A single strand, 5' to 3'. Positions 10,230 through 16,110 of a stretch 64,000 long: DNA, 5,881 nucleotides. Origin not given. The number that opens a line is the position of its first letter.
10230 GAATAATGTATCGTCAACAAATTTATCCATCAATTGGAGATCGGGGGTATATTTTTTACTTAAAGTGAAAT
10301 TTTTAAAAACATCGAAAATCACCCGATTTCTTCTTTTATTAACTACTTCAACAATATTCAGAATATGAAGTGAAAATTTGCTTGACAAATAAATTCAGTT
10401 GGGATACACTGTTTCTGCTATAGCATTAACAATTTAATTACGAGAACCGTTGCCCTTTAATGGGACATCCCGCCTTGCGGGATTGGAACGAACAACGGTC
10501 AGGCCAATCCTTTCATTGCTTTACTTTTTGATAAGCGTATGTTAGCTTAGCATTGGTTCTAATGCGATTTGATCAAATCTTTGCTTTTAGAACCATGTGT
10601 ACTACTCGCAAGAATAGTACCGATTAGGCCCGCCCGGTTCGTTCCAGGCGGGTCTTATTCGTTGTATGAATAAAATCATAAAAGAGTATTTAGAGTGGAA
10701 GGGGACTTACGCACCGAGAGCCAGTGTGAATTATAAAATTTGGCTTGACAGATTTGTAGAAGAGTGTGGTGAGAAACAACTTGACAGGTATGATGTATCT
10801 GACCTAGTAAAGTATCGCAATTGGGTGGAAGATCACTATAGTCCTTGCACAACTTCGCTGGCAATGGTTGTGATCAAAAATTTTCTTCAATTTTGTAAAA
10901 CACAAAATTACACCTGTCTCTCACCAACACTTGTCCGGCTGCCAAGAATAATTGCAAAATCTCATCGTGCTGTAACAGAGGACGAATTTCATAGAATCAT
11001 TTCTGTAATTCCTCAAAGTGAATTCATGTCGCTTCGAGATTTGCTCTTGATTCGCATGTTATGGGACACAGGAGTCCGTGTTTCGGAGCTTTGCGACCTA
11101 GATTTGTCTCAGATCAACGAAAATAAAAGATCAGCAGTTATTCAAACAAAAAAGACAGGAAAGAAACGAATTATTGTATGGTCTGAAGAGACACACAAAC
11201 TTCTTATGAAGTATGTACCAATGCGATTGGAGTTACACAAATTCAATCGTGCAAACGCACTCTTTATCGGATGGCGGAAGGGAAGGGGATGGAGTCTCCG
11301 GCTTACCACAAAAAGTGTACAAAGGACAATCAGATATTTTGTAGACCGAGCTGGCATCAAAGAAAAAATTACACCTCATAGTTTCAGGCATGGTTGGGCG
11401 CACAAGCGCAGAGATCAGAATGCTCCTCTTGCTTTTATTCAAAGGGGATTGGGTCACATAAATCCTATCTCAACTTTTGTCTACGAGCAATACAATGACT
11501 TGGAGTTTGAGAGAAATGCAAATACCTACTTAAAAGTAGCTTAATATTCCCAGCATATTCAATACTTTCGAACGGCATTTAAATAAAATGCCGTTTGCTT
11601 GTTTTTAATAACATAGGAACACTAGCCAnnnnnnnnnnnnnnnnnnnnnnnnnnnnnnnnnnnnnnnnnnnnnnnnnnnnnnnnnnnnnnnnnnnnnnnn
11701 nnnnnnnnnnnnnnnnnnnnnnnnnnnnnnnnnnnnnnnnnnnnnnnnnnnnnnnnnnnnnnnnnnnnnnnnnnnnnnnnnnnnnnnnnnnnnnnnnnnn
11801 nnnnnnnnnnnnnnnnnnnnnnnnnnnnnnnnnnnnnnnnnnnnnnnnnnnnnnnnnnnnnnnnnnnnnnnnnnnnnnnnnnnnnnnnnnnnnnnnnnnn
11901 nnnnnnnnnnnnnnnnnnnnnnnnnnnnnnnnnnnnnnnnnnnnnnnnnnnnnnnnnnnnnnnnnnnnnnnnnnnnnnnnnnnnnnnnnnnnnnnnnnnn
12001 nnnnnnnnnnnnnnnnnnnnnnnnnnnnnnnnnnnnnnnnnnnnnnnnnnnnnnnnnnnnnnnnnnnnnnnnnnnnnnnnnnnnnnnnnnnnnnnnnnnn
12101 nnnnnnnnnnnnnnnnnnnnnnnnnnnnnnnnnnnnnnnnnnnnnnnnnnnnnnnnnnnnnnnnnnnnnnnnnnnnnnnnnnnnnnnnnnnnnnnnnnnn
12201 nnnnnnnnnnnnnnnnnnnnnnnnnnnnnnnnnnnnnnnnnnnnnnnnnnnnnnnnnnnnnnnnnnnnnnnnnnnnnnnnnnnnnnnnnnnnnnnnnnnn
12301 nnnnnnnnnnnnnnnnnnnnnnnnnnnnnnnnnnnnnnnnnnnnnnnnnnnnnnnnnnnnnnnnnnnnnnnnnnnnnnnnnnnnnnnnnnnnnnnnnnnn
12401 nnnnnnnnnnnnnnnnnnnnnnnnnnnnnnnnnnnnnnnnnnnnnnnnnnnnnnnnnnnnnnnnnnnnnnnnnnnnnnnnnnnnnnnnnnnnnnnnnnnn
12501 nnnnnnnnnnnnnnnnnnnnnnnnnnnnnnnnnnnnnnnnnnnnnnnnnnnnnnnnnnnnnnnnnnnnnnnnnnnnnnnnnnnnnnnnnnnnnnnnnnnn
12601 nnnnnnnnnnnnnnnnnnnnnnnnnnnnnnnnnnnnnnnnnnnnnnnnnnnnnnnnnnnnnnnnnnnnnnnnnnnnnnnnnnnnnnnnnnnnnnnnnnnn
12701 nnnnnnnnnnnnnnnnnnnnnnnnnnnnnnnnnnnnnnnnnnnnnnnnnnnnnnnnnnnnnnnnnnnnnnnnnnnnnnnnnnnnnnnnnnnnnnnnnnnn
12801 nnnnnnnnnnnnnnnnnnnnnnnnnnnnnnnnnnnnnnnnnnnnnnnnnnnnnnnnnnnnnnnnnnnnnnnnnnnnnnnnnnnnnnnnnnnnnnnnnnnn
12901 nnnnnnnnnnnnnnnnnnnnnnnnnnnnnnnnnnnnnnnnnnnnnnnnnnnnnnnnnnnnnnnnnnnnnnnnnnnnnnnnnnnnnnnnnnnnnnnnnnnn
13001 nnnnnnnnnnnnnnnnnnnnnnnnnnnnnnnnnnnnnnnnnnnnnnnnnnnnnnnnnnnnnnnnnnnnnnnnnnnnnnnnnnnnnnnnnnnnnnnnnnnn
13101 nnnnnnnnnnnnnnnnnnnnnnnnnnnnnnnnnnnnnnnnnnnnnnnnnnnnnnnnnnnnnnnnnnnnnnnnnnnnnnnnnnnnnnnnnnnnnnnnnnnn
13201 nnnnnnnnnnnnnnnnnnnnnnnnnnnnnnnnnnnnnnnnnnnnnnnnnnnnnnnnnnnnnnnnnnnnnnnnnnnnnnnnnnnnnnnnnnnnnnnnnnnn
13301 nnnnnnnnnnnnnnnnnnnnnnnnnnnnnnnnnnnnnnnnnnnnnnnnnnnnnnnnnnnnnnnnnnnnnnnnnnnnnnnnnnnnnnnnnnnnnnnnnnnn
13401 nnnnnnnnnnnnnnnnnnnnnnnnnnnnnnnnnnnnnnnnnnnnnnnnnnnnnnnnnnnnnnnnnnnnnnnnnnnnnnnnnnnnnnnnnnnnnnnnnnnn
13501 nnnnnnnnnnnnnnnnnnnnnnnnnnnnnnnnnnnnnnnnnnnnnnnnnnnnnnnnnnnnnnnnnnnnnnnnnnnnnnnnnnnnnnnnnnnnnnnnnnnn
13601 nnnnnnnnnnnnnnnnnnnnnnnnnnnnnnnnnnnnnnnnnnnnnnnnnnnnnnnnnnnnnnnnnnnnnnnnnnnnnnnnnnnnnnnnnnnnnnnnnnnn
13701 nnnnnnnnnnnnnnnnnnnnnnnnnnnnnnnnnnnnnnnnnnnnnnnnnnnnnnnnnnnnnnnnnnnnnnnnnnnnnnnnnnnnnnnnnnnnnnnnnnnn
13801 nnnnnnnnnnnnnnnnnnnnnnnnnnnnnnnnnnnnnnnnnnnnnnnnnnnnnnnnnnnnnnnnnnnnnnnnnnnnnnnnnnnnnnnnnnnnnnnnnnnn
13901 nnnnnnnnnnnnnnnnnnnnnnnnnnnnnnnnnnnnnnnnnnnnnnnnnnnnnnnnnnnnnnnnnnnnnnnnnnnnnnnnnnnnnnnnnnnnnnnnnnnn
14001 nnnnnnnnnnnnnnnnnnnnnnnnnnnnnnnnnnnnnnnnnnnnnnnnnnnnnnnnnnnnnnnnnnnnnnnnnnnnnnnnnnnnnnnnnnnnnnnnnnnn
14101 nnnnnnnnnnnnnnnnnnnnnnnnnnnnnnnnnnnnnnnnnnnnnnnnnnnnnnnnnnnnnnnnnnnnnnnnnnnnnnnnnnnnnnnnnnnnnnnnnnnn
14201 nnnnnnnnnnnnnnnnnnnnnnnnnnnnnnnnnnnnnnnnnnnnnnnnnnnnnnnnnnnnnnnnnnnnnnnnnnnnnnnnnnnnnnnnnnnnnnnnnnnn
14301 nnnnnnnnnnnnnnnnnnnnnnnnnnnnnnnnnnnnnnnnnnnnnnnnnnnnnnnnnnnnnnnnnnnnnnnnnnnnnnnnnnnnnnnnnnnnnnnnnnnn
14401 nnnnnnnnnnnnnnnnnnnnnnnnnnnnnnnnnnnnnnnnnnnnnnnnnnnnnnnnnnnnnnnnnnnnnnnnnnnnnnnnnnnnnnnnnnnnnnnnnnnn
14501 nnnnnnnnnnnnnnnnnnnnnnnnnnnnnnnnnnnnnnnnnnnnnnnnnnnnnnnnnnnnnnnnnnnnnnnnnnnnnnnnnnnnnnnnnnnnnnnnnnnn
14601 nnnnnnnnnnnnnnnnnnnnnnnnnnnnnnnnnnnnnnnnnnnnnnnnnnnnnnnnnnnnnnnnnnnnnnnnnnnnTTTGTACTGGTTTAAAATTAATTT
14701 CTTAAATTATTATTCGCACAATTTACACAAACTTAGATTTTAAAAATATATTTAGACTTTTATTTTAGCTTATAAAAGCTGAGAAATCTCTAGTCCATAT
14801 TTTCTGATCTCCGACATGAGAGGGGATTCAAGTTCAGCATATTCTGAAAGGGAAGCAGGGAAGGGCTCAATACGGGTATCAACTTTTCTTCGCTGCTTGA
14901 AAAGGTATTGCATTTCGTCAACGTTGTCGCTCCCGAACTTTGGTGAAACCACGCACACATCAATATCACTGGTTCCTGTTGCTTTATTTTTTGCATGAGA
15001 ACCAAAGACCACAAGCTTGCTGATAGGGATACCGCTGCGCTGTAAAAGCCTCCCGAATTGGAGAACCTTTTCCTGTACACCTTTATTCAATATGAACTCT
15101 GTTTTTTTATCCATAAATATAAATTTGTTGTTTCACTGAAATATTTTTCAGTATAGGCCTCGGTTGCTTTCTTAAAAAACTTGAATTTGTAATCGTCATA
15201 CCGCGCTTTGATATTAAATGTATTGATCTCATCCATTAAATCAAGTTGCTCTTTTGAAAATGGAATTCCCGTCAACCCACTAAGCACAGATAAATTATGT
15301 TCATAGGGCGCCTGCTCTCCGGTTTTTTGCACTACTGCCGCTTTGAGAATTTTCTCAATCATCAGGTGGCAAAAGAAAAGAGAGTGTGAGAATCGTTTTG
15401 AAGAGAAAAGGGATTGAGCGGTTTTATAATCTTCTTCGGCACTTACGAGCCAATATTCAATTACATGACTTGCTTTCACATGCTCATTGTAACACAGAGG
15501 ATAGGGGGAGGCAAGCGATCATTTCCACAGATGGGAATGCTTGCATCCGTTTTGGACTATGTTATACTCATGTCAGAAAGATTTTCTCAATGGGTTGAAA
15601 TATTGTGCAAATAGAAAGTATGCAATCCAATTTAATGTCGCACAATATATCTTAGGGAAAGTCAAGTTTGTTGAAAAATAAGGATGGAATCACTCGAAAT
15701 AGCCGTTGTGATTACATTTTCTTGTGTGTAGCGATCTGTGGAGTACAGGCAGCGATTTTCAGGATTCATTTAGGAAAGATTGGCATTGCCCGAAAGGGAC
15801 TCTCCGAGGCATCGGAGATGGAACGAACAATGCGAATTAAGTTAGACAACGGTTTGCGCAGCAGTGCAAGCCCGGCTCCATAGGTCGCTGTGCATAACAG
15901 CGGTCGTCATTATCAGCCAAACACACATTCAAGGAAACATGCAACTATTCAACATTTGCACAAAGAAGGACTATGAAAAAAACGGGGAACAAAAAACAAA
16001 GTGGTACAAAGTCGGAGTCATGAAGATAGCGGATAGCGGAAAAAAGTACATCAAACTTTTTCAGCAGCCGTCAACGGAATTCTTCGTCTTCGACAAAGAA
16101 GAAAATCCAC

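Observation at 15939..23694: Mobile-element-derived anti-restriction module (Rep-like, Dam MTase, ArdC, SymE-like) and a decayed tandem duplicate in which ardC was deleted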

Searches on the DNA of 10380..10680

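Call 96: search_rna_families(source=window, start=10380, end=10680, threshold=evalue, max_evalue=10)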
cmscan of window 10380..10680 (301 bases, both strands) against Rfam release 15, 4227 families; matches with E-value up to 10: 7.
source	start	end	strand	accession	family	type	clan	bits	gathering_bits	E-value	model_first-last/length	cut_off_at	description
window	10510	10545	-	RF01374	CRISPR-DR61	Gene; CRISPR;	-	20.5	38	0.46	1-37/37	no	CRISPR RNA direct repeat element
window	10397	10484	+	RF01760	traJ-II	Cis-reg;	-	15.5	40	2.6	1-104/104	no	traJ-II RNA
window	10580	10664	-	RF02632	Hrs10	Gene; sRNA;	-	15.4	108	0.49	1-148/148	no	Hfq-regulated sRNA 10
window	10654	10680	-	RF04351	Plastid-psbl-rps4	Cis-reg;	-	14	68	3.1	28-53/53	5'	Plastid-psbl-rps4 3UTR RNA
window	10601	10677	+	RF02621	BSnc120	Gene; sRNA;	-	13.4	114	5.1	1-88/88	no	Brucella sRNA 120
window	10598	10661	+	RF02278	Betaproteobacteria_toxic_sRNA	Gene; sRNA;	-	12.4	50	6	1-64/64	no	Betaproteobacteria toxic small RNA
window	10492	10532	+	RF00096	U8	Gene; snRNA; snoRNA; CD-box;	-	11.9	41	9.1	1-135/135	no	U8 small nucleolar RNA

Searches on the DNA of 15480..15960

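Call 69: search_rna_families(source=window, start=15480, end=15960, threshold=evalue, max_evalue=10)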
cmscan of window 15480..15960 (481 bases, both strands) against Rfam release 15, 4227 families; matches with E-value up to 10: 5.
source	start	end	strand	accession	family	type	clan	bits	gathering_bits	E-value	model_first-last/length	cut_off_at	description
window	15773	15840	-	RF03272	mir-2187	Gene; miRNA;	-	21.8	67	0.23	1-62/62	no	mir-2187 microRNA precursor family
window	15567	15740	+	RF02199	TTC28-AS1_2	Gene; lncRNA;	-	19.5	50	7.5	1-156/156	no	TTC28 antisense RNA 1 conserved region 2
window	15651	15707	+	RF01051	c-di-GMP-I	Cis-reg; riboswitch;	CL00126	19.4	35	0.2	1-87/87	no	c-di-GMP-I riboswitch aptamer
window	15576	15654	+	RF02443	SpR08_sRNA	Gene; sRNA;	-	15.1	80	9.6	1-73/73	no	Streptococcus sRNA SpR08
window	15679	15765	+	RF00571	SNORD65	Gene; snRNA; snoRNA; CD-box;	CL00057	12.4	41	6.4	1-73/73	no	Small nucleolar RNA SNORD65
